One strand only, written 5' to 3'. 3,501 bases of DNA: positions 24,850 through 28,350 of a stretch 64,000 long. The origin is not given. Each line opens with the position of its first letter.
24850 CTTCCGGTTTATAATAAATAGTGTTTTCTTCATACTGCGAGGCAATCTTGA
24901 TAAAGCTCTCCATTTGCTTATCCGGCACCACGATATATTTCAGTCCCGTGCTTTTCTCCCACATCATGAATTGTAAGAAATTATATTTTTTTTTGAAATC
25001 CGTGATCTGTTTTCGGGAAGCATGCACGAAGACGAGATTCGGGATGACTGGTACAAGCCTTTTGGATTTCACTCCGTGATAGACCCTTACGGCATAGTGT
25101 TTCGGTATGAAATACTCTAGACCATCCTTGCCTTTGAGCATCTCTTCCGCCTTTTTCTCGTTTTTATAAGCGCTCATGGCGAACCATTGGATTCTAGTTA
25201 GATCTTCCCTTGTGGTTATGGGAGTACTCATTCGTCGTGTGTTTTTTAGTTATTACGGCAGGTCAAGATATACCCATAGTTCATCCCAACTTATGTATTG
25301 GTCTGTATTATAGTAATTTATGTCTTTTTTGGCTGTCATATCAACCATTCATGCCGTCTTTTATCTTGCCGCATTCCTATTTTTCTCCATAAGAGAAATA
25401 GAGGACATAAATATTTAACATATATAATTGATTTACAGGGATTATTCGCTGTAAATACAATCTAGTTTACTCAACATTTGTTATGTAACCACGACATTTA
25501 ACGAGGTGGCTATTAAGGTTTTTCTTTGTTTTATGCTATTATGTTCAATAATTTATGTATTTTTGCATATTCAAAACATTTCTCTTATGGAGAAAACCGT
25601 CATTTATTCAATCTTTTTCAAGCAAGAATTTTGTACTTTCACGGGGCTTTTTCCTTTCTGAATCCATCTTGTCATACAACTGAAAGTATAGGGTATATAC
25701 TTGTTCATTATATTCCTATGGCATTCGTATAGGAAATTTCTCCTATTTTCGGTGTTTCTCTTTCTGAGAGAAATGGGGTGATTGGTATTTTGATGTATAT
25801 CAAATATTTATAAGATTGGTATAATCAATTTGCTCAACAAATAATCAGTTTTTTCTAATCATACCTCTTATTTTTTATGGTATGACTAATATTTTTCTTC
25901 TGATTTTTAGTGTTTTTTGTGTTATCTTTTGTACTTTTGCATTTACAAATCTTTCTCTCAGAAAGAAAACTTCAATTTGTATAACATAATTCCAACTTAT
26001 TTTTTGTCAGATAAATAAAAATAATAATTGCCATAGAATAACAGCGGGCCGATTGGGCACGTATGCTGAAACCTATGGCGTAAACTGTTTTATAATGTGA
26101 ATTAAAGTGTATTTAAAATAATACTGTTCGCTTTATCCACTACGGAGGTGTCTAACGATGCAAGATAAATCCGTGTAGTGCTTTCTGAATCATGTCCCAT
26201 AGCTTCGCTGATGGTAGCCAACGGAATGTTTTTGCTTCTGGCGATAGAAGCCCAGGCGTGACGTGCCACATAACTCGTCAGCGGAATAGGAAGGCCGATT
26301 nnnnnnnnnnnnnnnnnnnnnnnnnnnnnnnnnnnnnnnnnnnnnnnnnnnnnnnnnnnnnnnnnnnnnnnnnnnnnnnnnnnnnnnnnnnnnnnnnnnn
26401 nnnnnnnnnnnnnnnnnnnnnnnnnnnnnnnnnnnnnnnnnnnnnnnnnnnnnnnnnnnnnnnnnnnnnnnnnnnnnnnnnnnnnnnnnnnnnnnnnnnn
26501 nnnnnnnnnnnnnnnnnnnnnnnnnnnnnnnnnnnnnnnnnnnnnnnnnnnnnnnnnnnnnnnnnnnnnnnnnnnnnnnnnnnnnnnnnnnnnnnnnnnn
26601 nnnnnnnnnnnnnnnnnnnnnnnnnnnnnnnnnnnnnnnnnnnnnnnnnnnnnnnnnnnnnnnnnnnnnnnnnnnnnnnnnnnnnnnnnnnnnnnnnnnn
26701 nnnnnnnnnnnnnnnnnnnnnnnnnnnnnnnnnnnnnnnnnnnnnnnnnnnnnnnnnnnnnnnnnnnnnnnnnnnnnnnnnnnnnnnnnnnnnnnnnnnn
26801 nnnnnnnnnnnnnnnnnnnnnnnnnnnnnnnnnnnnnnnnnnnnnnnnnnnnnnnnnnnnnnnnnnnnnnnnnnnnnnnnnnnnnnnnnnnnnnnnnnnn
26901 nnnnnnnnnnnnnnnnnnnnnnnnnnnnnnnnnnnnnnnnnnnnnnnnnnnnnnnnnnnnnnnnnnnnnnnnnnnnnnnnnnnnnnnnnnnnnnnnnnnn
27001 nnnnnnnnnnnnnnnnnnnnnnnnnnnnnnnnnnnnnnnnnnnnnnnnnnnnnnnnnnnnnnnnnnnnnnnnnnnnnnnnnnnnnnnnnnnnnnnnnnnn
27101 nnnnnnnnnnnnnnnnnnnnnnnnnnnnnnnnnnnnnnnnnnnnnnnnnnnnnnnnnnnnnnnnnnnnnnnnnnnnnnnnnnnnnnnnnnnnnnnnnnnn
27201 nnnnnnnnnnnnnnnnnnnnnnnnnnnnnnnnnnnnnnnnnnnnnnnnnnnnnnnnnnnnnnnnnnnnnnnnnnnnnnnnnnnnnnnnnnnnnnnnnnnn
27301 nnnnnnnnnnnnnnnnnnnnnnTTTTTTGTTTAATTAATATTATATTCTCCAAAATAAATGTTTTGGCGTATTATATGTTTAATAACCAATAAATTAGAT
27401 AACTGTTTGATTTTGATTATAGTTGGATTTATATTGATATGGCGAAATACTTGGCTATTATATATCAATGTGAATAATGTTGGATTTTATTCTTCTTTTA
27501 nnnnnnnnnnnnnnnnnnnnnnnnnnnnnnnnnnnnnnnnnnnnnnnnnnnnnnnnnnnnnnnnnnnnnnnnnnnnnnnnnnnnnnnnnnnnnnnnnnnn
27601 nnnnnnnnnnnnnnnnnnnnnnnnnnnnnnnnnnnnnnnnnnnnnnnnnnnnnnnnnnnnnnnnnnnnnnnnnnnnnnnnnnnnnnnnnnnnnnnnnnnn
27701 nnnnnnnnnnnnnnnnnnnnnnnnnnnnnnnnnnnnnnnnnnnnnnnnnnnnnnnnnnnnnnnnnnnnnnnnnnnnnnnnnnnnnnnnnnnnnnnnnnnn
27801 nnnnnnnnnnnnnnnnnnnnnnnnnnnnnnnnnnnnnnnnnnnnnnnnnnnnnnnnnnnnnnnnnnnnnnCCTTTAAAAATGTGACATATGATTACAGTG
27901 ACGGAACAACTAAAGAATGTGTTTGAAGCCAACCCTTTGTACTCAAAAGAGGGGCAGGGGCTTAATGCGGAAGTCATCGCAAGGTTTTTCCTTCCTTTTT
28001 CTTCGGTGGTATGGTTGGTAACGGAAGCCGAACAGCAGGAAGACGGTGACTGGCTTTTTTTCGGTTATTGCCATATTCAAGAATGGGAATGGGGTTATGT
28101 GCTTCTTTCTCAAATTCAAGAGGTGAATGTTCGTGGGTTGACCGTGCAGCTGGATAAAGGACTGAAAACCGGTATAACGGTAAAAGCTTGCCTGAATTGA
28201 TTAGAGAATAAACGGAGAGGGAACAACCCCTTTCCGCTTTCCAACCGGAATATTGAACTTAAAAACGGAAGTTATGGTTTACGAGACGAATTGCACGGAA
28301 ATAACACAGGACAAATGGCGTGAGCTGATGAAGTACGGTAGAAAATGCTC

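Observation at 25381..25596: CPS promoter bounded by 19-bp perfect inverted repeats, apparently in OFF orientation, next to a tyrosine recombinase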

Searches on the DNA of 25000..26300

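Call 59: search_rna_families(source=window, start=25000, end=26300, threshold=evalue, max_evalue=1)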
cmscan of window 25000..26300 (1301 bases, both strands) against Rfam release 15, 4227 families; matches with E-value up to 1: 0.
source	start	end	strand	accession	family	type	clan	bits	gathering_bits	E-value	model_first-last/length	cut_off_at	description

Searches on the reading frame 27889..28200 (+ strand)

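Call 6: search_protein_families(library=pfam, proteins=[window:27889-28200:+])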
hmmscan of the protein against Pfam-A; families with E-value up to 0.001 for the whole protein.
window:27889-28200:+ (103 aa): 1 family
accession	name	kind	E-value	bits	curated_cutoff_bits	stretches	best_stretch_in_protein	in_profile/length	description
PF11171.13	DUF2958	-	4.8e-08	33.8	21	1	4-94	2-93/111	Protein of unknown function (DUF2958)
